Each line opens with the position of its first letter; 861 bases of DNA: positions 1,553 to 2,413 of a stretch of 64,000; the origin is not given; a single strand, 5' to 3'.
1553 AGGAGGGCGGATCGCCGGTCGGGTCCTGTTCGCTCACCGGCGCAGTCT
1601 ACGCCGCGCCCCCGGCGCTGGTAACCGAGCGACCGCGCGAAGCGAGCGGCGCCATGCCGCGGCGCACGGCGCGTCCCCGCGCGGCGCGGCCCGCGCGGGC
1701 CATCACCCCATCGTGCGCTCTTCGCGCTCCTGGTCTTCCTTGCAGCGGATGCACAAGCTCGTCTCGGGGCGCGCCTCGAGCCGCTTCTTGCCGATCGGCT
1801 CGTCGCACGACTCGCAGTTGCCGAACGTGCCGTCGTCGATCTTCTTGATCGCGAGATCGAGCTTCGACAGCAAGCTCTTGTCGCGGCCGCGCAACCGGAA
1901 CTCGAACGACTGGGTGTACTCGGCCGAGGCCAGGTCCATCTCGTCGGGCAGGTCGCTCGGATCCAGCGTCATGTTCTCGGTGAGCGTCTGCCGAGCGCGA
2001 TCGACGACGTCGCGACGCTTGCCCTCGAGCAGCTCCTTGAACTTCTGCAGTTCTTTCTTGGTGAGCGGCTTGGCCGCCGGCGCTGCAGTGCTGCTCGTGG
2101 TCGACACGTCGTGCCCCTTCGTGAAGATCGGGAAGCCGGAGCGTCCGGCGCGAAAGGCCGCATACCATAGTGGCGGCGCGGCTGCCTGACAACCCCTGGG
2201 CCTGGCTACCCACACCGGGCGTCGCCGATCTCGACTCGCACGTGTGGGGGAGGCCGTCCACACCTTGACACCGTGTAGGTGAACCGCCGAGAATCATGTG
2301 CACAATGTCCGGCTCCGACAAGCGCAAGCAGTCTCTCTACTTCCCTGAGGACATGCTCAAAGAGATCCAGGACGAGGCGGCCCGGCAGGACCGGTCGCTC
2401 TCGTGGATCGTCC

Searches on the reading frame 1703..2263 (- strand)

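Call 56: search_protein_families(library=pfam, proteins=[window:1703-2263:-], max_evalue=0.0001)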
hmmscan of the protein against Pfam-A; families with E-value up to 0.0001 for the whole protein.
window:1703-2263:- (186 aa): 2 families
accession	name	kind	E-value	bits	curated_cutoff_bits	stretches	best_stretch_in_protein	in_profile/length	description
PF01258.23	zf-dskA_traR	-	1.9e-12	47.4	24.9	1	145-180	1-36/36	Prokaryotic dksA/traR C4-type zinc finger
PF21157.2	DksA_N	-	4.2e-12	46.6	27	1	72-142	2-71/71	DnaK suppressor protein DksA, N-terminal domain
